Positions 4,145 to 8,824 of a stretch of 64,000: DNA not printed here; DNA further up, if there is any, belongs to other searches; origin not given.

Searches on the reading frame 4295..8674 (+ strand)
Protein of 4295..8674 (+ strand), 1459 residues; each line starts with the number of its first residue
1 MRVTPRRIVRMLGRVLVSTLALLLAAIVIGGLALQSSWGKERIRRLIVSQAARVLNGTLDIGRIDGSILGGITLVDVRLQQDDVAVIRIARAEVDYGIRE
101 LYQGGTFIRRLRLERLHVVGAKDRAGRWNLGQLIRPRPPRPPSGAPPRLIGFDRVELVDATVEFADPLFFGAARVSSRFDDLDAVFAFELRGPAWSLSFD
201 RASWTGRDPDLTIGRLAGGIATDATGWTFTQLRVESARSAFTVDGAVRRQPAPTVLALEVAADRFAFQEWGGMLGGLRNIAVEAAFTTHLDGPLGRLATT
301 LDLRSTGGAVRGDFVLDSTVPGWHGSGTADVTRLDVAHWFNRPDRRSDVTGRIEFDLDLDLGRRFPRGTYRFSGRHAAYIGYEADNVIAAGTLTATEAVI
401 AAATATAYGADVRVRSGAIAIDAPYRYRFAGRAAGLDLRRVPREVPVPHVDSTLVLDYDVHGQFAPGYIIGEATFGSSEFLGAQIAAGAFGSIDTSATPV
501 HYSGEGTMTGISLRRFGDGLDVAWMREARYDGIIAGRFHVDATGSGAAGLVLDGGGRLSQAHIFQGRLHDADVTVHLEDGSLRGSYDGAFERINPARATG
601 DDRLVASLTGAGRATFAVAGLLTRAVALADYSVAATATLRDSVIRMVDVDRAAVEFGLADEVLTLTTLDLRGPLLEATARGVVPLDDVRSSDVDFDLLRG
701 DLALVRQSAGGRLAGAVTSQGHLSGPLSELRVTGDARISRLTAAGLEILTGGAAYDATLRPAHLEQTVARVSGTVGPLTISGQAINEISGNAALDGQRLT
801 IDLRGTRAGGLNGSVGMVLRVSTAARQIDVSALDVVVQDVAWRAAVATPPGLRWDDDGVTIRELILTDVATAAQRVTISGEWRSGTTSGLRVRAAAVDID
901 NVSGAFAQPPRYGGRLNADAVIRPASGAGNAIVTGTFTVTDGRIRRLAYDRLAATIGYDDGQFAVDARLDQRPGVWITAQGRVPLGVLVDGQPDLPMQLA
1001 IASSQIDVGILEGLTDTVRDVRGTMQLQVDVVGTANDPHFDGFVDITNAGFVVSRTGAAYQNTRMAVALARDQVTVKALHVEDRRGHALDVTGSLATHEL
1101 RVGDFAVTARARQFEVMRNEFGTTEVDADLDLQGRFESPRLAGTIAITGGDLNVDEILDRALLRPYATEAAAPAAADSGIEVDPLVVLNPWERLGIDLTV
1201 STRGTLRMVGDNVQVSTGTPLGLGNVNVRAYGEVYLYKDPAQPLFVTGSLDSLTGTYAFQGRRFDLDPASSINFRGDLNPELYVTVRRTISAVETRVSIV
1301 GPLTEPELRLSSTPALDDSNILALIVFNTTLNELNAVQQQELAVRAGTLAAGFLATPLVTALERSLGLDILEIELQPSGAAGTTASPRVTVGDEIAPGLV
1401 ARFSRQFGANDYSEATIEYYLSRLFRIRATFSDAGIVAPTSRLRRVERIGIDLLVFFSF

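Call 36: search_protein_families(library=pfam, proteins=[window:4295-8674:+], max_evalue=0.00001)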
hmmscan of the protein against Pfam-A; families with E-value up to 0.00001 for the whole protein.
window:4295-8674:+ (1459 aa): 2 families
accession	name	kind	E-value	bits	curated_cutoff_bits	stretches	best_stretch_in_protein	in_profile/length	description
PF04357.19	TamB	-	1.4e-42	146.8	22.4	1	1083-1433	7-367/381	TamB, inner membrane protein subunit of TAM complex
PF05359.17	DUF748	-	4.3e-11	42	50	1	10-167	12-169/1037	Domain of Unknown Function (DUF748)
